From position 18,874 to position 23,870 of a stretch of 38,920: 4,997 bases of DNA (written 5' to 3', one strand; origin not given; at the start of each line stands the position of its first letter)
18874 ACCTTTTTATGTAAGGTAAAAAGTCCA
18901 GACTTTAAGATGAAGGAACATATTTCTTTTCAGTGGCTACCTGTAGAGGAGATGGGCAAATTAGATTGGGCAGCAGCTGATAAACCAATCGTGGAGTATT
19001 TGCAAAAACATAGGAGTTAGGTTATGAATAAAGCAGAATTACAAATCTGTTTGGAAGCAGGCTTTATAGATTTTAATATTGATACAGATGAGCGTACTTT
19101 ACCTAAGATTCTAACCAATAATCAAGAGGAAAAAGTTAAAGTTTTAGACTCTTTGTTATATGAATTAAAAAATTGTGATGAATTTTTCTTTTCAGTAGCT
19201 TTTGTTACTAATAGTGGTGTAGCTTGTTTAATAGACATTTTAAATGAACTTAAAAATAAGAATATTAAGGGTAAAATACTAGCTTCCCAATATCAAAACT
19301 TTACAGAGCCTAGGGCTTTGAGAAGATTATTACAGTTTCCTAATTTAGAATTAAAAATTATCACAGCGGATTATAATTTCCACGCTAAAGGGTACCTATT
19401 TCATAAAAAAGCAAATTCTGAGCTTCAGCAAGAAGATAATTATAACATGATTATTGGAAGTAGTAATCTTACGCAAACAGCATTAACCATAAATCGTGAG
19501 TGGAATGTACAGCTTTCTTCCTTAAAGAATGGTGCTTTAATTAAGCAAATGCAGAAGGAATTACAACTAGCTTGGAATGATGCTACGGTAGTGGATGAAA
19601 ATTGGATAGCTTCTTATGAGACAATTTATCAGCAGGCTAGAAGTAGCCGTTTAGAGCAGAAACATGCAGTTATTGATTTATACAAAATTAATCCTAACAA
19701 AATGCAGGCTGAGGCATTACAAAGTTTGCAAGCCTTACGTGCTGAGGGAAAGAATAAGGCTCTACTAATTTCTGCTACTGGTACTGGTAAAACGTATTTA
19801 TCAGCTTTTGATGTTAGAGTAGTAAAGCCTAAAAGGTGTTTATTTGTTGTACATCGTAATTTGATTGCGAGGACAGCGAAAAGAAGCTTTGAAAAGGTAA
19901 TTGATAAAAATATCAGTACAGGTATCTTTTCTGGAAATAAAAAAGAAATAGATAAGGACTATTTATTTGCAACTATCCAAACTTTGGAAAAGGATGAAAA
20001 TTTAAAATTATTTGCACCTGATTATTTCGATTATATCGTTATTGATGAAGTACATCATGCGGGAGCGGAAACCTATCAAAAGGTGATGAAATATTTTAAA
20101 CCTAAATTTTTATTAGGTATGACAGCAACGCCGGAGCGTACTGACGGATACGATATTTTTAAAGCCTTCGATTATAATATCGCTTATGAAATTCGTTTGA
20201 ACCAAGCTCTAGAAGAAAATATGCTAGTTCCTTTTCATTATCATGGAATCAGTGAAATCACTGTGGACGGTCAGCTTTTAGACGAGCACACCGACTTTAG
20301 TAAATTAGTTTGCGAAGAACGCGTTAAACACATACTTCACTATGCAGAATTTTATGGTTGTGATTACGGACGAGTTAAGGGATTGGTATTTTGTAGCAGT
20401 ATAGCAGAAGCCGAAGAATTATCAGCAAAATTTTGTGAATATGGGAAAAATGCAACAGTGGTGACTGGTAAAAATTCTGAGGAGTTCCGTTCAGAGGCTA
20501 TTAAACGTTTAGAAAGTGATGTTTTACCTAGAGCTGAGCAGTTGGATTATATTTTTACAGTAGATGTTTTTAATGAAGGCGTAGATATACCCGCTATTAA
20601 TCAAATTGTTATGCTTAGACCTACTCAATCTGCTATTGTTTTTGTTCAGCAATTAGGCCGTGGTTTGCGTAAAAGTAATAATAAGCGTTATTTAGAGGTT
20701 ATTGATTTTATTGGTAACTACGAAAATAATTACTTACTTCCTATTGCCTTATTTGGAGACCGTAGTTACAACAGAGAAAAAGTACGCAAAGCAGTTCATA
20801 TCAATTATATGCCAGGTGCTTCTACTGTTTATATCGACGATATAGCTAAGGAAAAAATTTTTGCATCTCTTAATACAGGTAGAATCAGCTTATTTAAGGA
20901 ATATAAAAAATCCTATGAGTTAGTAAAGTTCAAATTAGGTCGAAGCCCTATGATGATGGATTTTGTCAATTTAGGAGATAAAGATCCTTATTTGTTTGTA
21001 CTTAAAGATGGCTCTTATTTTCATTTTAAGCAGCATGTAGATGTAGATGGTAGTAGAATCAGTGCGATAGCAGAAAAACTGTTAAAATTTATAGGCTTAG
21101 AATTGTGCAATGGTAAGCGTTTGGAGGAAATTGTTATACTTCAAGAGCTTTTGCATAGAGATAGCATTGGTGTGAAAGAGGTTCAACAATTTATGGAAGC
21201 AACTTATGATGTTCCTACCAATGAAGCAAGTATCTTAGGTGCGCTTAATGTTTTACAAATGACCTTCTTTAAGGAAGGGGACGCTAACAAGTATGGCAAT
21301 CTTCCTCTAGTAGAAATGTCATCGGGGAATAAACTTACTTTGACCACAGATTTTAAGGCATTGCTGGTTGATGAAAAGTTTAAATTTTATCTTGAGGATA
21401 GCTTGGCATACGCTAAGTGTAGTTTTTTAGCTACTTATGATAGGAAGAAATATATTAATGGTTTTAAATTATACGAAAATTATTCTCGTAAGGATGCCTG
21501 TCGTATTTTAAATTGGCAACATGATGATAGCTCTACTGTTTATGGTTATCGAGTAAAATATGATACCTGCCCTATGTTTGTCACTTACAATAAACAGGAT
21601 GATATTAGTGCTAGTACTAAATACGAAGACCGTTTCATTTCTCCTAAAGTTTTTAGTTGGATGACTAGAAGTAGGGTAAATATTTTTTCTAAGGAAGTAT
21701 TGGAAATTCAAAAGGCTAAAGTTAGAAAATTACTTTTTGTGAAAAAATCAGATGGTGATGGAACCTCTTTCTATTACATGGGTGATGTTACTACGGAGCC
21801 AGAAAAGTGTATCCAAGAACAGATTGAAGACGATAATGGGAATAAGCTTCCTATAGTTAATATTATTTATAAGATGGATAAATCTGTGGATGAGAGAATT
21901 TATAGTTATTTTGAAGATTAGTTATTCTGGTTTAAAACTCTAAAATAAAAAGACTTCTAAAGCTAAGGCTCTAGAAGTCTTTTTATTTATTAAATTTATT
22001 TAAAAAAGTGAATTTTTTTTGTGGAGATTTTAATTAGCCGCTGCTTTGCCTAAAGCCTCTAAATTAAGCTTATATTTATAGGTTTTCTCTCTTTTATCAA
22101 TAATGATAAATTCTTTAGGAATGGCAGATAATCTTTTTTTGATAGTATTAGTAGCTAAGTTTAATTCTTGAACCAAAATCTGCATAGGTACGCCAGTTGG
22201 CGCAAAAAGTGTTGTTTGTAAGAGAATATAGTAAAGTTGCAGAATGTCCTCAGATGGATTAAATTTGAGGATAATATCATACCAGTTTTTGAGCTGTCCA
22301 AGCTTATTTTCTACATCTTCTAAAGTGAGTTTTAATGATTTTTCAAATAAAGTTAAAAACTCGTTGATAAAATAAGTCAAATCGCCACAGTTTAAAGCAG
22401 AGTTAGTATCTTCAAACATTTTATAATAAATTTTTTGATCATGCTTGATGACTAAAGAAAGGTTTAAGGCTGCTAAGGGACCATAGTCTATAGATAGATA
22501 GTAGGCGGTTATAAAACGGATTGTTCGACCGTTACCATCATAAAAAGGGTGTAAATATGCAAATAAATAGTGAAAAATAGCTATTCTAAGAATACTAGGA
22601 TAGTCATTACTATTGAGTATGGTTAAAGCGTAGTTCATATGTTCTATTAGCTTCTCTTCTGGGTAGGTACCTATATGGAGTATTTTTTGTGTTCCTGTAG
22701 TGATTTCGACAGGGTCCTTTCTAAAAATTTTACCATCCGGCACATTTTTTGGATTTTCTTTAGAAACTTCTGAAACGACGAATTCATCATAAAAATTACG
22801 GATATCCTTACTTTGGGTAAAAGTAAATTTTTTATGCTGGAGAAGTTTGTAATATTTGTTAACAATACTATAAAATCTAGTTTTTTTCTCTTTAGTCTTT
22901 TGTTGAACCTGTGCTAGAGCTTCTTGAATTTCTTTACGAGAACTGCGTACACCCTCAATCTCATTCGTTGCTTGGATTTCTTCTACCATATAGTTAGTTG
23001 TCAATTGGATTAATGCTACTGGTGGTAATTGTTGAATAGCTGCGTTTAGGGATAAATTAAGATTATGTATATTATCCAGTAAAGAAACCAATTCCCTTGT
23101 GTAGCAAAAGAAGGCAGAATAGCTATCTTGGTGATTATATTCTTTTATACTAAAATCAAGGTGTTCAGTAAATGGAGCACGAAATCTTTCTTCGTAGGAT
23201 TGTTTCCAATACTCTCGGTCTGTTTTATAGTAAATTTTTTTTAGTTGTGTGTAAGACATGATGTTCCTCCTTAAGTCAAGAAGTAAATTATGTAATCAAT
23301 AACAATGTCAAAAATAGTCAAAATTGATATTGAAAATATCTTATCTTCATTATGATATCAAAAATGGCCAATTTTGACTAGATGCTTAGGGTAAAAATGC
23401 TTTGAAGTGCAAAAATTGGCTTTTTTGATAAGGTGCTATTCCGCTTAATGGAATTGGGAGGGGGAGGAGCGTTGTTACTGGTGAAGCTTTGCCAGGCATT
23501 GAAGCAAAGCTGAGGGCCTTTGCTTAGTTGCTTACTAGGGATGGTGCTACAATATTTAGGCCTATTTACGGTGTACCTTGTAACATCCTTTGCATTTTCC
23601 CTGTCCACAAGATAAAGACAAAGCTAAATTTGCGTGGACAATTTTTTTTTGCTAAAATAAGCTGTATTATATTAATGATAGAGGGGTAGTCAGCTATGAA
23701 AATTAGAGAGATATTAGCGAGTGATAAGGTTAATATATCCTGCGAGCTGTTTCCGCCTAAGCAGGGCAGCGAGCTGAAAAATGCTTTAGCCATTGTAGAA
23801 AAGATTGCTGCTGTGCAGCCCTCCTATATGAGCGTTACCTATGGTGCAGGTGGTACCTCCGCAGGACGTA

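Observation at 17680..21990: Second low-GC cassette: HNH_2 nuclease, NUDIX hydrolase and PLD-nuclease/SF2-helicase/DUF3427-like giant protein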

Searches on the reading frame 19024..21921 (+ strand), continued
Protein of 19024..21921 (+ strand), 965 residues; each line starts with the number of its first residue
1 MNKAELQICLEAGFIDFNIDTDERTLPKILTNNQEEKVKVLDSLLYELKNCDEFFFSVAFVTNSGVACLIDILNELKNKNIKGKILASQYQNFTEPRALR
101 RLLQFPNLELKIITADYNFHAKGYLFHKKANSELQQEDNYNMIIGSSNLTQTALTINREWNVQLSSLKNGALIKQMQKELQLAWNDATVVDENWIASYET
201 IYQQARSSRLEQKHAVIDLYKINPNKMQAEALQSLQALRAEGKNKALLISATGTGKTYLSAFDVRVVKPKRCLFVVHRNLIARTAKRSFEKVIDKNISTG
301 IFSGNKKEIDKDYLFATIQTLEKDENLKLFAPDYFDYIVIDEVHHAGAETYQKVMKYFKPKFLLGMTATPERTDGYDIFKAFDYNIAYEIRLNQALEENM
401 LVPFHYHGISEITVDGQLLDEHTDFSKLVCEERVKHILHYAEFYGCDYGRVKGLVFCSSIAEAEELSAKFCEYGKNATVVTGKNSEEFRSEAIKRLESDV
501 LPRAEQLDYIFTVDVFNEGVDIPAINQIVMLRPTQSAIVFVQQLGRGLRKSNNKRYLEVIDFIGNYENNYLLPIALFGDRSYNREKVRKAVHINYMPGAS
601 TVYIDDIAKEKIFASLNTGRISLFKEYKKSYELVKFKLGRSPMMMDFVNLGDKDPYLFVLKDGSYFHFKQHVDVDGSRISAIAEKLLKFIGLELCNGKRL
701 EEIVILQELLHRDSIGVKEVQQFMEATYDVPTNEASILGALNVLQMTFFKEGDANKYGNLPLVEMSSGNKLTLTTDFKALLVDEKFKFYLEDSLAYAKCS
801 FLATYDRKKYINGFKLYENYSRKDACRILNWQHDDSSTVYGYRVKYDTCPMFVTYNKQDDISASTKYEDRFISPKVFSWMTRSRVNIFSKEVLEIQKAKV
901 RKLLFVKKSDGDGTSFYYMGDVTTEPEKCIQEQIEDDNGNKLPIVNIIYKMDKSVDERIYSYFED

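Call 29: find_related_loci(query=A1, collection=genome_contigs, flank=6000)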
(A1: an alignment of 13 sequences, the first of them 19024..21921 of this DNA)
Query A1 (965 aa) in genome_contigs; peptide patterns used: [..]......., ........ (x = any residue, [..] = any of these).
600 stretches matched a pattern (row limit reached: there are more); 589 encode a relative of the query (tblastn E <= 1e-3); the best 80 are kept; 80 distinct loci.
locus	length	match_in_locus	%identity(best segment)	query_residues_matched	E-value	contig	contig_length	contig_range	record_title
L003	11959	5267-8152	73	1-965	0e+0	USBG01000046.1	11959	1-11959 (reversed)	uncultured Phascolarctobacterium sp. isolate UMGS1554 genome assembly, contig: NODE_1957_length_11959_cov_3.158434, whol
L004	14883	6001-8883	73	1-965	0e+0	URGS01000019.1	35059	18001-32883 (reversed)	uncultured Phascolarctobacterium sp. isolate UMGS983 genome assembly, contig: NODE_620_length_35059_cov_5.979974, whole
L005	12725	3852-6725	64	1-964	0e+0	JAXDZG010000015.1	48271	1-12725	MAG: Phascolarctobacterium sp. isolate SUG3079 k141_74635, whole genome shotgun sequence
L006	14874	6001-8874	64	1-964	0e+0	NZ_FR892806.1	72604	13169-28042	Phascolarctobacterium succinatutens CAG:287, whole genome shotgun sequence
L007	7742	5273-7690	65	1-810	0e+0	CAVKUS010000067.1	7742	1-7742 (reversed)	Bacteroides sp. CAG:545 isolate H07686-L1_cleanbin_000005 genome assembly, contig: Spades_H07686-L1_contig_3948, whole g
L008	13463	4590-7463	64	1-964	0e+0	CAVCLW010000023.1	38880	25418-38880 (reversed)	Escherichia coli isolate H07624-L1_cleanbin_000004 genome assembly, contig: Spades_H07624-L1_contig_430, whole genome sh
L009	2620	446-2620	69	1-729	0e+0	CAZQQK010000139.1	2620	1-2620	MAG TPA_asm: uncultured Phascolarctobacterium sp. isolate SRP350583_co2_162 genome assembly, contig: NODE_56929_length_2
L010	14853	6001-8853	53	6-963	0e+0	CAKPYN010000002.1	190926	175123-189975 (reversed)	MAG: uncultured Megasphaera sp. isolate REFINED_METABAT215_TOP10_CONTIGS_1500_ASSEMBLY_K77_MERGED__Hadza_MoBio_hadza-E-H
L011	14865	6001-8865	53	2-965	0e+0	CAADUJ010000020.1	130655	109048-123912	MAG TPA_asm: uncultured Negativicutes bacterium, isolate HGM14148, WGS project CAADUJ010000000 data, contig: ERS235560_3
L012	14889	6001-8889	52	5-964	0e+0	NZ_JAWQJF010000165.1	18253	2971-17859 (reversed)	MAG: Sedimentibacter sp. isolate dastool_bacteria_metabat2_bacteria.39 k99_6402233, whole genome shotgun sequence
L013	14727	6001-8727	54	52-965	0e+0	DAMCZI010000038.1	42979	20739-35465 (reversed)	MAG TPA_asm: Clostridiaceae bacterium isolate CTOTU50225 NODE_95_length_42979_cov_6.212585, whole genome shotgun sequenc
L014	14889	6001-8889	51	5-964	0e+0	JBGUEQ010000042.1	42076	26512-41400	MAG: Lachnotalea sp. isolate DXN-06 NODE_42_length_42076_cov_3.564823, whole genome shotgun sequence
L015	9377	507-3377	64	1-964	0e+0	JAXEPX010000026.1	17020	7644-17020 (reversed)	MAG: Phascolarctobacterium sp. isolate SUG3080 k141_4640558, whole genome shotgun sequence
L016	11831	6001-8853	51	4-963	0e+0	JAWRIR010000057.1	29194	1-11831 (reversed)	MAG: Thermoproteota archaeon isolate ADS1 c_000000083714, whole genome shotgun sequence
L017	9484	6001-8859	50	4-963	0e+0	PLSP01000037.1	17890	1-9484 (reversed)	MAG: Candidatus Bathyarchaeota archaeon isolate bog_991 73.20120700_S1D.335_contig_355489, whole genome shotgun sequence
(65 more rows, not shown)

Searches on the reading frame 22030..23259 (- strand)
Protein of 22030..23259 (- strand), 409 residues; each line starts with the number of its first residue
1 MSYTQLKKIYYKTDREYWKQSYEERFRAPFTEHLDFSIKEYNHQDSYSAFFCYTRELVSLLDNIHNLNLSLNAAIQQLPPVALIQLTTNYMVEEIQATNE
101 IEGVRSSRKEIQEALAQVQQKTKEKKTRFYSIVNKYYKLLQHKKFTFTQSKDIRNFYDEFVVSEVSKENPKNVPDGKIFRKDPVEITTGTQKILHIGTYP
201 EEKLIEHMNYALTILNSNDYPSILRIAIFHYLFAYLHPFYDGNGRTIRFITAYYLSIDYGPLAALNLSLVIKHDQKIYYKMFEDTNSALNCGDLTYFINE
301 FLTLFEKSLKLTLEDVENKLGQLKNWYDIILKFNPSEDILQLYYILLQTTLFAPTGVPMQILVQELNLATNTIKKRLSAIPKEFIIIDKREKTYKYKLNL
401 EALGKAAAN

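Call 3: search_protein_families(library=pfam, proteins=[window:22030-23259:-], max_evalue=0.01)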
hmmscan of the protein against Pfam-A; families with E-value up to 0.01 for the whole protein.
window:22030-23259:- (409 aa): 4 families
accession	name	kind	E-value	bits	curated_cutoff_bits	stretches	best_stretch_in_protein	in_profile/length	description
PF02661.23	Fic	-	1.8e-12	48.3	24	1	176-255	21-93/93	Fic/DOC family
PF13776.11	DUF4172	-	0.00039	21.1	25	1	42-117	2-78/82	Domain of unknown function (DUF4172)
PF20404.3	DUF6694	-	0.0081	17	24.3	0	95-151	21-76/102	Family of unknown function (DUF6694)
PF16527.11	CpxA_peri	-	0.0091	16.8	23.5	0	95-199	16-121/134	Two-component sensor protein CpxA, periplasmic domain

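Call 4: search_protein_families(library=padloc, proteins=[window:22030-23259:-], max_evalue=0.01)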
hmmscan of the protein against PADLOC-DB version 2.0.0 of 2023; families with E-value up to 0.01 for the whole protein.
window:22030-23259:- (409 aa): 7 families
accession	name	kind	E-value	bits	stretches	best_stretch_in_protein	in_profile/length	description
PDLC03963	SoFic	-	1.1e-30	105.3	1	55-400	23-355/361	-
PDLC04966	PDC-S24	-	2.2e-10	38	1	190-284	270-367/497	-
PDLC04840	PDC-S04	-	7e-09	33.7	1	123-283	44-197/227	-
PDLC04836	PDC-S04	-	2.2e-08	31.6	1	193-251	125-183/244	-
PDLC04837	PDC-S04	-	1e-07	29.5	1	203-306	131-228/234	-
PDLC04839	PDC-S04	-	8.7e-07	26.8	1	221-253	125-157/205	-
PDLC04838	PDC-S04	-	0.00058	17.7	1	225-252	132-159/209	-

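Call 5: search_protein_families(library=ncbifam, proteins=[window:22030-23259:-], max_evalue=0.01)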
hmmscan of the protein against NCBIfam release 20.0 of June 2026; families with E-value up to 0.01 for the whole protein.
window:22030-23259:- (409 aa): 2 families
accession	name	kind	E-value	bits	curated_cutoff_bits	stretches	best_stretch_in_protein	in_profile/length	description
NF046030.1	ProtAdlyltaseSoFic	equivalog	1.6e-09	37.2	550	1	193-290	148-247/361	protein adenylyltransferase Fic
TIGR02613.1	mob_myst_B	hypoth_equivalog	0.0046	16.9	124.4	1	226-255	111-141/186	mobile mystery protein B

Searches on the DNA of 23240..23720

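Call 104: search_rna_families(source=window, start=23240, end=23720, threshold=evalue, max_evalue=1)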
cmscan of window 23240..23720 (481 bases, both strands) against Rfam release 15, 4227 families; matches with E-value up to 1: 1.
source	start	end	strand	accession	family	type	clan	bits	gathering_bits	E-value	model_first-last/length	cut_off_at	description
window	23311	23386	+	RF00047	mir-2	Gene; miRNA;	-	18.2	45.5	0.82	1-72/72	no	mir-2 microRNA precursor family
